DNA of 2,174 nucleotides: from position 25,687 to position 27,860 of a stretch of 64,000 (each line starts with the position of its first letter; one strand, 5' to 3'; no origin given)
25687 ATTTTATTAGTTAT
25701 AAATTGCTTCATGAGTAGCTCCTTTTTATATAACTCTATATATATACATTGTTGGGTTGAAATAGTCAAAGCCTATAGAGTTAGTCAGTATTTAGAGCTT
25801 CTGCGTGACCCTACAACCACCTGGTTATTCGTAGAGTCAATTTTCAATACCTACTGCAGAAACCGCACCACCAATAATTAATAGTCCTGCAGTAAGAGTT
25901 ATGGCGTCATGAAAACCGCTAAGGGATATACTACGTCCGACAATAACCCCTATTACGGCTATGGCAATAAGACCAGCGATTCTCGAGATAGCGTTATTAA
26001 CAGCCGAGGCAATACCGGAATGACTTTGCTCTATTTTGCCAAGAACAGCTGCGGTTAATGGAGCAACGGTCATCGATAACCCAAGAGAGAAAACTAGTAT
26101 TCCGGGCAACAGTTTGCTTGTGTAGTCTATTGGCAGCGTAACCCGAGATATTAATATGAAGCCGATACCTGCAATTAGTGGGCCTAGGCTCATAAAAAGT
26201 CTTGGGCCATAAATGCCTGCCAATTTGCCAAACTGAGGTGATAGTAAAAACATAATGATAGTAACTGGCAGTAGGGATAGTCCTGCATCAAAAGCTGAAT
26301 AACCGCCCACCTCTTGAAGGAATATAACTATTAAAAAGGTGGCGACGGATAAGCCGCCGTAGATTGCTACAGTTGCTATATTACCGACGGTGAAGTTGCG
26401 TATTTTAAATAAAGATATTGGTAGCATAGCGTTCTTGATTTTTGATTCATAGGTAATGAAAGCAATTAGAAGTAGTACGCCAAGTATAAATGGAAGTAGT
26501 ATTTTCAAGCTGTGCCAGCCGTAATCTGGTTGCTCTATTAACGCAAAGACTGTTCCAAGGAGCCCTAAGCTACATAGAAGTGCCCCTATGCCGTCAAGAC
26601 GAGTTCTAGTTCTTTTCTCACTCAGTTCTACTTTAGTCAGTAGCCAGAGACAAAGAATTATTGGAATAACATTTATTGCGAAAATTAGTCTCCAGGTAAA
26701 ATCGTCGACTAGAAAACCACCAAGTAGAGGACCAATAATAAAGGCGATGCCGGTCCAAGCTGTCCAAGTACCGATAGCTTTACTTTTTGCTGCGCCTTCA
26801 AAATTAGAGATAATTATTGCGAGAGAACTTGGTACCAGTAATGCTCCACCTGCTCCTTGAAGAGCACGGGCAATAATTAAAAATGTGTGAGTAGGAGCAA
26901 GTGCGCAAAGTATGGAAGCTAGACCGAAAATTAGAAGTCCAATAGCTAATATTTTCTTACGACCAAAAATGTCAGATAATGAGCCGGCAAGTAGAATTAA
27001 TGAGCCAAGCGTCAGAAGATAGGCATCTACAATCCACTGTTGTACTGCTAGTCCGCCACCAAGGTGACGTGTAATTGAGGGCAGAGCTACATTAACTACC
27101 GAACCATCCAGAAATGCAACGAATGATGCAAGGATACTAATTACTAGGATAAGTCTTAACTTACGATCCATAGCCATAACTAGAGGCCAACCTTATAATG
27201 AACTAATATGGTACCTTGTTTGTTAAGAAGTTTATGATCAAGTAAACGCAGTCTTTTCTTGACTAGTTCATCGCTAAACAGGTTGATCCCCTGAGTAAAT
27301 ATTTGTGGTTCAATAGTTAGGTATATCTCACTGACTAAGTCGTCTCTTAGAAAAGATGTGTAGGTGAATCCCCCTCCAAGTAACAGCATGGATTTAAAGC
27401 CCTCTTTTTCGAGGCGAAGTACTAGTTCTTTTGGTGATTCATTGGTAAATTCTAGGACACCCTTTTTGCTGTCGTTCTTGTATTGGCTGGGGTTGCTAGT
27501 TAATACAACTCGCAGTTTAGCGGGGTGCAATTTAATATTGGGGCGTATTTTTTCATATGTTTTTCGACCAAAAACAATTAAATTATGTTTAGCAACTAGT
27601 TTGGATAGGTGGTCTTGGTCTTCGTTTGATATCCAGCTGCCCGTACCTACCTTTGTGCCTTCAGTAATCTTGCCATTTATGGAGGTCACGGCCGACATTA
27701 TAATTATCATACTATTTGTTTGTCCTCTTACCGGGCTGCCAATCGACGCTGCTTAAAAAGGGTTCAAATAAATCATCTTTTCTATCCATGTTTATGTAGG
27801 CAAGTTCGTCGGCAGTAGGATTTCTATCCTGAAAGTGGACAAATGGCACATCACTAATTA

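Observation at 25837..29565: Compact operon: ATP-grasp ligase, CofE-like gamma-glutamyl ligase, RibD_C/DHFR-like reductase, MFS transporter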

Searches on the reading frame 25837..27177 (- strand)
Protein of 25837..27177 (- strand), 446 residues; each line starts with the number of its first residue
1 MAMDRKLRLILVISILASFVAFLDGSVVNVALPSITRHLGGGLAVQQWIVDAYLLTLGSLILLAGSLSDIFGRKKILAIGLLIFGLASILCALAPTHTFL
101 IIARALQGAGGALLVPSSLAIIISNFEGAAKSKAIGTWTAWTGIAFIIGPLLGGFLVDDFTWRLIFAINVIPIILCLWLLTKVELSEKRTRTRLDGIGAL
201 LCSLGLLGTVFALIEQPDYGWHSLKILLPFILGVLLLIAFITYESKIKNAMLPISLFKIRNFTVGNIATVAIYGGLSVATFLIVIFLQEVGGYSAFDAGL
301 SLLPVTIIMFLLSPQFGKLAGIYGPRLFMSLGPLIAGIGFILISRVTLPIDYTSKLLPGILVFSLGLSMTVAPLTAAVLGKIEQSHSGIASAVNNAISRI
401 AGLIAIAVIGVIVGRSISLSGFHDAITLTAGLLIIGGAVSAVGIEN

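Call 3: search_protein_families(library=pfam, proteins=[window:25837-27177:-], max_evalue=0.01)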
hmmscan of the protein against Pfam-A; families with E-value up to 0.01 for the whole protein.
window:25837-27177:- (446 aa): 2 families
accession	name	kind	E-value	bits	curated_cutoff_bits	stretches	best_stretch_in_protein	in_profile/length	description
PF07690.21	MFS_1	-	5.6e-49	167.4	33.4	1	16-405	3-346/347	Major Facilitator Superfamily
PF05977.19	MFS_3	-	1.4e-05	24.2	27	1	59-187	60-193/524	Transmembrane secretion effector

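Call 4: search_protein_families(library=ncbifam, proteins=[window:25837-27177:-], max_evalue=0.01)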
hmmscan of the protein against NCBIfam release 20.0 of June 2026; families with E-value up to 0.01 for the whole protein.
window:25837-27177:- (446 aa): 60 families (the best 25 are shown)
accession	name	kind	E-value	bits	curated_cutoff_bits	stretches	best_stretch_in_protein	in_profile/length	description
TIGR00711.1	efflux_EmrB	subfamily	9.4e-74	248.9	230.2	1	11-417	4-412/485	DHA2 family efflux MFS transporter permease subunit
NF000031.1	MFS_efflux_LmrA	exception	2.8e-45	154.9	850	1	11-437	33-460/484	lincomycin efflux MFS transporter Lmr(A)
NF000089.1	qac_MFS_AB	exception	5.2e-45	154.2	900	1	5-413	15-425/514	QacA/B family quaternary ammonium compound efflux MFS transporter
NF000391.1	EmrB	exception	1.1e-43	149.6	925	1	6-414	8-419/501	multidrug efflux MFS transporter permease subunit EmrB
NF011571.1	PRK14995.1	subfamily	8.6e-43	146.8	701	1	8-420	5-418/493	SmvA family efflux MFS transporter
NF033896.2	MFS_LfrA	equivalog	8.8e-40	136.7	825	1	9-413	20-424/504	efflux MFS transporter LfrA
NF012180.1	tet_MFS_43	exception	9.8e-40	137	999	1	11-413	23-427/484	tetracycline efflux MFS transporter Tet(43)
NF000025.1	MFS_efflux_tcmA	exception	1.3e-38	133.1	999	1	11-415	29-433/538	tetracenomycin C efflux MFS transporter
NF000060.1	MFS_efflux_LmrB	exception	1e-35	123.5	800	1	7-425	15-430/479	lincomycin efflux MFS transporter Lmr(B)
NF012169.0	qepA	equivalog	3.5e-33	115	1075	1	9-414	21-426/511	fluoroquinolone efflux MFS transporter QepA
NF007799.0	PRK10504.1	subfamily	1.7e-32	113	426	1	7-402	8-399/471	multidrug transporter subunit MdtD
NF040895.2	MFS_effux_SdrM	equivalog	8.6e-27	94.3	550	1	10-387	7-376/441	multidrug efflux MFS transporter SdrM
NF000009.1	tet_MFS_Tcr3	exception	4.1e-26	91.6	1000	1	11-409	33-438/512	tetracycline efflux MFS transporter Tcr3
NF040856.1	FexB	exception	9.3e-26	90.6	950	1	10-347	13-356/469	chloramphenicol/florfenicol efflux MFS transporter FexB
NF012175.1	tet_MFS_L_K_45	equivalog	8.7e-25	87.4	650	1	11-413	2-394/444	Tet(L)/Tet(K)/Tet(45) family tetracycline efflux MFS transporter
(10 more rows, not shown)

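Call 95: find_homologous_proteins(query=window:25837-27177:-, max_evalue=1e-40)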
Query window:25837-27177:- (446 aa): 8000 proteins with E <= 1e-40 among 8000 candidates; the best 120 are listed.
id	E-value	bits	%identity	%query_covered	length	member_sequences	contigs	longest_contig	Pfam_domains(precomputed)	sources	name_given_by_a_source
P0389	9.0e-269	910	100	100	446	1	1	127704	PF05977.20,PF07690.22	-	-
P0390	3.4e-218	744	80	100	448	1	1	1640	PF07690.22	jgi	jgi:EmrB/QacA subfamily drug resistance transporter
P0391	3.4e-217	740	80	100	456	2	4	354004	PF07690.22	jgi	jgi:EmrB/QacA subfamily drug resistance transporter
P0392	5.9e-214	730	78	100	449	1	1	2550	PF07690.22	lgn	-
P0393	1.5e-213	728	78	100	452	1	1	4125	PF07690.22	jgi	jgi:EmrB/QacA subfamily drug resistance transporter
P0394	1.1e-212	725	76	97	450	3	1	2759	PF05977.20,PF07690.22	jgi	jgi:EmrB/QacA subfamily drug resistance transporter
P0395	7.5e-211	719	77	100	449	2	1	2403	PF05977.20,PF07690.22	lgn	-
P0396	6.6e-210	716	77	100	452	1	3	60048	PF07690.22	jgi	jgi:EmrB/QacA subfamily drug resistance transporter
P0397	1.6e-208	712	77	100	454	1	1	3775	PF07690.22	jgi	jgi:EmrB/QacA subfamily drug resistance transporter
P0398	2.2e-204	698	76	100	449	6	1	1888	PF07690.22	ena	-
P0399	2.9e-202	691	77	96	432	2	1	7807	PF05977.20,PF07690.22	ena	-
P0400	6.4e-200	683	74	100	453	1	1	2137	PF07690.22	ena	-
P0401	1.4e-196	672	73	100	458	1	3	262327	PF07690.22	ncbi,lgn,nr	ncbi:MAG TPA: MFS transporter [Candidatus Saccharimonadales bacterium]|nr:MFS transporter [Candidatu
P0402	2.1e-196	672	73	96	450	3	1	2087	PF07690.22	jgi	-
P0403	2.4e-196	672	73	100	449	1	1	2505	PF07690.22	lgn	-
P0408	5.6e-195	667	72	100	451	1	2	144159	PF05977.20,PF07690.22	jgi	jgi:EmrB/QacA subfamily drug resistance transporter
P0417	1.9e-190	652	70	100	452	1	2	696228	PF07690.22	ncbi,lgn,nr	ncbi:MAG: MFS transporter [Candidatus Saccharibacteria bacterium]|nr:MFS transporter [Candidatus Sac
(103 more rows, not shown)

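Call 96: find_encoding_contigs(protein=P0391, flank=5000, max_places=1)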
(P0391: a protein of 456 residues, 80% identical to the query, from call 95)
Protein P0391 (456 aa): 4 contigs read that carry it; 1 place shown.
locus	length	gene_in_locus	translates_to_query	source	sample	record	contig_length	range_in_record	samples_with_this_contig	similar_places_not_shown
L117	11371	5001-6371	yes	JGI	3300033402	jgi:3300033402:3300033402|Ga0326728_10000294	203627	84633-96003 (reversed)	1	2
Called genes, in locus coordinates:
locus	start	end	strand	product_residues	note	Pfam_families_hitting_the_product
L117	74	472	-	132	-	PF01850:PIN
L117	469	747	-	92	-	PF02604:PhdYeFM_antitox (weak)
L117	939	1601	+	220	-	PF06414:Zeta_toxin (weak), PF00004:AAA (faint), PF08433:KTI12, PF13671:AAA_33, PF13207:AAA_17 (weak)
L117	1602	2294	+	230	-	PF01863:YgjP-like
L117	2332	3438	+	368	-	PF00512:HisKA, PF02518:HATPase_c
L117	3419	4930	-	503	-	PF00535:Glycos_transf_2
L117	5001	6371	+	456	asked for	PF07690:MFS_1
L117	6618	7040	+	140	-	PF00584:SecE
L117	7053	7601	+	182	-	PF02357:NusG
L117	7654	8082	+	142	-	PF03946:Ribosomal_L11_N, PF00298:Ribosomal_L11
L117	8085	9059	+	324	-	PF00687:Ribosomal_L1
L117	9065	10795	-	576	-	PF09924:LPG_synthase_C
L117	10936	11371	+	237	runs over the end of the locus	PF22769:DCD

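Call 97: find_encoding_contigs(protein=P0396, flank=5000, max_places=1)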
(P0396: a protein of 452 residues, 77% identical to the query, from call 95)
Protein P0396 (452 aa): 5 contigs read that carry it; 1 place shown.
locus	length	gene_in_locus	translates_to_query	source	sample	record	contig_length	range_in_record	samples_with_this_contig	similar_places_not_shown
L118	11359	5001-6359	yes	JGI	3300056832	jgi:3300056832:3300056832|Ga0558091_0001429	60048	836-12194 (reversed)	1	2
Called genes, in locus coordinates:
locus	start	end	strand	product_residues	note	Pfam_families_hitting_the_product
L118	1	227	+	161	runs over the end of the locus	PF00186:DHFR_1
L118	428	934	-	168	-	PF09900:DUF2127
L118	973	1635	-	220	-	-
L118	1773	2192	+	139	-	PF00072:Response_reg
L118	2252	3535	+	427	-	PF00512:HisKA, PF02518:HATPase_c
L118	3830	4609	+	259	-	PF01925:TauE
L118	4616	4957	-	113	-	PF12680:SnoaL_2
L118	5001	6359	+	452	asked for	PF07690:MFS_1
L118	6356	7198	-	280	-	PF02353:CMAS, PF01209:Ubie_methyltran, PF08003:Methyltransf_9, PF13489:Methyltransf_23, PF07021:MetW, PF13847:Methyltransf_31, PF08241:Methyltransf_11, PF08242:Methyltransf_12, +3 more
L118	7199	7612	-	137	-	PF01741:MscL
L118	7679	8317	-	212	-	-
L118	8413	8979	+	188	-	PF04140:ICMT, PF04191:PEMT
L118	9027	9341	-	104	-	PF03795:YCII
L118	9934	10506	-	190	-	-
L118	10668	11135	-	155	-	PF04203:Sortase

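Call 98: find_encoding_contigs(protein=P0401, flank=5000, max_places=1)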
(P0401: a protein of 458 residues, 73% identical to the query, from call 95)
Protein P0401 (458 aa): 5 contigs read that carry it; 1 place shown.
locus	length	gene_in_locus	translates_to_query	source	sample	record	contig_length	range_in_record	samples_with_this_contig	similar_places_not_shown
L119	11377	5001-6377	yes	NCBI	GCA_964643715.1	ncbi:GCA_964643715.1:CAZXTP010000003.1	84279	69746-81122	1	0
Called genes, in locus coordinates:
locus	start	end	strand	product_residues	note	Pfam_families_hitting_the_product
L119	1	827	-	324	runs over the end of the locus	PF00498:FHA (weak)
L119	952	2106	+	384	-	PF00989:PAS, PF08448:PAS_4 (weak), PF13188:PAS_8, PF13426:PAS_9, PF00512:HisKA, PF02518:HATPase_c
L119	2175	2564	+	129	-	PF00903:Glyoxalase (weak)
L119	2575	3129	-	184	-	PF01327:Pep_deformylase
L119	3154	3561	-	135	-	-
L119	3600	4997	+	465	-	PF08245:Mur_ligase_M, PF27239:FOL3_C, PF02875:Mur_ligase_C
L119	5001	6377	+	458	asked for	PF07690:MFS_1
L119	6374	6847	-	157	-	PF03352:Adenine_glyco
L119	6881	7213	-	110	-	-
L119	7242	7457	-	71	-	PF14117:DUF4287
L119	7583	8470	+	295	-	PF00005:ABC_tran, PF13304:AAA_21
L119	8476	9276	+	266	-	PF12679:ABC2_membrane_2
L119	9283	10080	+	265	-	PF12679:ABC2_membrane_2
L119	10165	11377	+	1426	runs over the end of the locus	PF19077:Big_13 (faint), PF13750:Big_3_3 (faint), PF17957:Big_7, PF00041:fn3 (weak), PF13620:CarboxypepD_reg, PF13715:CarbopepD_reg_2, PF22904:NOMO1-like_2nd (weak)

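Call 99: find_encoding_contigs(protein=P0408, flank=5000, max_places=1)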
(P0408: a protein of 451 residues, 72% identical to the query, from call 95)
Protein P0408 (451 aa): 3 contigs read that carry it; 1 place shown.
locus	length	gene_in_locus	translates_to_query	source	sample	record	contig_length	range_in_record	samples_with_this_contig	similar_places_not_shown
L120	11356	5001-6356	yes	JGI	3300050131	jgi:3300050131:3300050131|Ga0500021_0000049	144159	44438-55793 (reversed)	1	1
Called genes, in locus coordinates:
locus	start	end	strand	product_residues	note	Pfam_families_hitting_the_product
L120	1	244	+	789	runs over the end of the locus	PF07726:AAA_3 (faint), PF00004:AAA (weak), PF01695:IstB_IS21 (faint), PF17871:AAA_lid_9, PF00004:AAA, PF07724:AAA_2, PF07728:AAA_5, PF10431:ClpB_D2-small, +5 more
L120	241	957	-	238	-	PF00696:AA_kinase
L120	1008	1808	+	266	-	PF03372:Exo_endo_phos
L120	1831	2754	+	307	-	PF00561:Abhydrolase_1, PF12697:Abhydrolase_6 (weak), PF12146:Hydrolase_4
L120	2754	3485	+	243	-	PF00702:Hydrolase, PF12710:HAD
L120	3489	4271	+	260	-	-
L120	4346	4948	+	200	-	-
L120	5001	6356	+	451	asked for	PF05977:MFS_3 (weak), PF07690:MFS_1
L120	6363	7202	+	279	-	PF13672:PP2C_2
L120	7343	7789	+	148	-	-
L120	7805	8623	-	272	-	-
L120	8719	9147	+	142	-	-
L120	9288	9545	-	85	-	PF15738:YafQ_toxin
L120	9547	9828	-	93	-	PF04221:RelB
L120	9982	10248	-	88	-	PF15738:YafQ_toxin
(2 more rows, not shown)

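Call 100: find_encoding_contigs(protein=P0417, flank=5000, max_places=1)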
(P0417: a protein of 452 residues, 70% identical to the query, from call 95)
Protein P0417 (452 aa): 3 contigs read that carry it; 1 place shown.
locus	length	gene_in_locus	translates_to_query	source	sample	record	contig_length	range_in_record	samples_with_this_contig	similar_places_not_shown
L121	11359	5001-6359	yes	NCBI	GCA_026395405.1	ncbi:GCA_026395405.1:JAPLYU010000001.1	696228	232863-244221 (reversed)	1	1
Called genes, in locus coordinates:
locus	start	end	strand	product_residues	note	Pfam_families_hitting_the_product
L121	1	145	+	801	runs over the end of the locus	PF09364:XFP_N, PF03894:XFP, PF09363:XFP_C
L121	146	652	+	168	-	-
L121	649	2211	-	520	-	-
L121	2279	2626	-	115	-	PF08818:DUF1801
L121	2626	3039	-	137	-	PF00903:Glyoxalase, PF22677:Ble-like_N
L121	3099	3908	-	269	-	PF02230:Abhydrolase_2 (faint), PF12146:Hydrolase_4, PF00561:Abhydrolase_1, PF12697:Abhydrolase_6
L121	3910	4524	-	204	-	PF06445:GyrI-like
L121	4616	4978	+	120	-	PF03779:SPW (weak)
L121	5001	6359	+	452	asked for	PF07690:MFS_1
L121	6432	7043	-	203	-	PF01872:RibD_C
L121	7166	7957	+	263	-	PF00561:Abhydrolase_1, PF12146:Hydrolase_4 (weak), PF12697:Abhydrolase_6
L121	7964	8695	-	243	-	PF00702:Hydrolase, PF13419:HAD_2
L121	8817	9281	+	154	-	-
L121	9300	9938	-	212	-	PF06736:TMEM175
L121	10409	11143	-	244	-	PF14023:Bestrophin-like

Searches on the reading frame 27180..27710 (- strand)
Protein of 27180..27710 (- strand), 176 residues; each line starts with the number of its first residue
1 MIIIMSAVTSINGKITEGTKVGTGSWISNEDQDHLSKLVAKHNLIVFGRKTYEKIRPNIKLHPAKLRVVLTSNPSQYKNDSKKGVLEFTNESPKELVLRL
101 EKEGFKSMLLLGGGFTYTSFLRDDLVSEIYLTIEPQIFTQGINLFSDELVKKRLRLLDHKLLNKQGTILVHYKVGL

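Call 3: search_protein_families(library=pfam, proteins=[window:27180-27710:-], max_evalue=0.01)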
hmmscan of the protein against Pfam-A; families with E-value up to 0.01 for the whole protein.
window:27180-27710:- (176 aa): 2 families
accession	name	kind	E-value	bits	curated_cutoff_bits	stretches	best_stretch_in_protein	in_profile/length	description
PF01872.23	RibD_C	-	1.6e-14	54.6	24.1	1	3-161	3-190/197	RibD C-terminal domain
PF00186.24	DHFR_1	-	2.2e-06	27.9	25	1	26-132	22-114/159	Dihydrofolate reductase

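Call 4: search_protein_families(library=ncbifam, proteins=[window:27180-27710:-], max_evalue=0.01)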
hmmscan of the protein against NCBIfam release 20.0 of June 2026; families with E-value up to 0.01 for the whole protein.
window:27180-27710:- (176 aa): 10 families
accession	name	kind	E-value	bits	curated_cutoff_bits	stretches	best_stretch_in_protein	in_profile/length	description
TIGR01508.1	rib_reduct_arch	equivalog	1.8e-08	33.8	186.45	1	94-163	126-201/210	2,5-diamino-6-(ribosylamino)-4(3H)-pyrimidinone 5'-phosphate reductase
TIGR00227.1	ribD_Cterm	domain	1.5e-07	31.2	150.15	1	79-139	114-176/216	riboflavin-specific deaminase C-terminal domain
NF010663.0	PRK14059.1-1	equivalog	1.6e-05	24.4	184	1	95-174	168-251/253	pyrimidine reductase family protein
NF000127.2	trim_DfrA20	exception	0.00018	21.6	325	1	26-139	25-130/169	trimethoprim-resistant dihydrofolate reductase DfrA20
NF041386.1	dihyfolred_HdrA_Halo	equivalog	0.00023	21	300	1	12-121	12-110/158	dihydrofolate reductase HdrA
NF033868.0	trim_DfrA36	exception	0.00069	19.3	360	1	41-139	37-129/170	trimethoprim-resistant dihydrofolate reductase DfrA36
TIGR00326.1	eubact_ribD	equivalog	0.00083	18.7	156.35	0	7-65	147-204/343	bifunctional diaminohydroxyphosphoribosylaminopyrimidine deaminase/5-amino-6-(5-phosphoribosylamino)uracil reductase RibD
NF041668.1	trim_DfrL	exception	0.0025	17.8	370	1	22-81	17-72/176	trimethoprim-resistant dihydrofolate reductase DfrL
NF033473.1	trim_sens_DfrEf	exception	0.0028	17.5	350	1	22-97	18-84/164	trimethoprim-sensitive dihydrofolate reductase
NF010665.0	PRK14059.1-4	equivalog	0.0088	15.4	274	0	96-138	180-222/260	pyrimidine reductase family protein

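Call 35: search_solved_structures(query=window:27180-27710:-, max_evalue=0.01)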
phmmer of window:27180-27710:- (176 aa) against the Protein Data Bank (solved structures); distinct sequences matched with E-value up to 0.01: 27.
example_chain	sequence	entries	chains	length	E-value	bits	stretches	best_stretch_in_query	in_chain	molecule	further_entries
1cz3_A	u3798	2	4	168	2.3e-23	86.1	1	9-174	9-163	DIHYDROFOLATE REDUCTASE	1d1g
3jtw_A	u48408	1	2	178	7.2e-09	39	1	29-158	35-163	Dihydrofolate reductase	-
2bl9_A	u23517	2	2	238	4.6e-06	29.9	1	27-156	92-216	DIHYDROFOLATE REDUCTASE-THYMIDYLATE SYNTHASE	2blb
2bla_A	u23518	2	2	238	6.3e-06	29.4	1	27-156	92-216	DIHYDROFOLATE REDUCTASE-THYMIDYLATE SYNTHASE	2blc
2gd9_A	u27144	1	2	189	4.2e-05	26.7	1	85-162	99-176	Hypothetical protein yyaP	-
1j3k_A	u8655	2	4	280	6.2e-05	26.2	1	11-133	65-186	Bifunctional dihydrofolate reductase-thymidylate synthase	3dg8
1j3i_A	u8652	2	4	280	8.2e-05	25.8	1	11-133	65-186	Bifunctional dihydrofolate reductase-thymidylate synthase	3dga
3um5_A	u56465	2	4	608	9.7e-05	25.6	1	12-133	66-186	Bifunctional dihydrofolate reductase-thymidylate synthase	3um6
1j3j_A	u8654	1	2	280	0.00012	25.3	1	11-133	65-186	Bifunctional dihydrofolate reductase-thymidylate synthase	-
3jsu_A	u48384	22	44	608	0.00027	24.1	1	12-133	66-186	Dihydrofolate reductase-thymidylate synthase | Bifunctional dihydrofolate reductase-thymidylate synthase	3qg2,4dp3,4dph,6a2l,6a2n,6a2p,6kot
8wgm_A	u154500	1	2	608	0.00027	24.1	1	12-133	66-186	Bifunctional dihydrofolate reductase-thymidylate synthase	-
3qgt_A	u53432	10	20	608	0.00035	23.7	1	12-133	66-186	Bifunctional dihydrofolate reductase-thymidylate synthase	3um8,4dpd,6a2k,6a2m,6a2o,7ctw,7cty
7f3z_A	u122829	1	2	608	0.00051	23.2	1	12-133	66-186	Bifunctional dihydrofolate reductase-thymidylate synthase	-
3ky8_A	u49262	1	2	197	0.0012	22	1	42-147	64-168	Putative riboflavin biosynthesis protein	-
3dl6_A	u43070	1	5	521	0.0013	21.8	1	40-132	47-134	Dihydrofolate reductase, DHFR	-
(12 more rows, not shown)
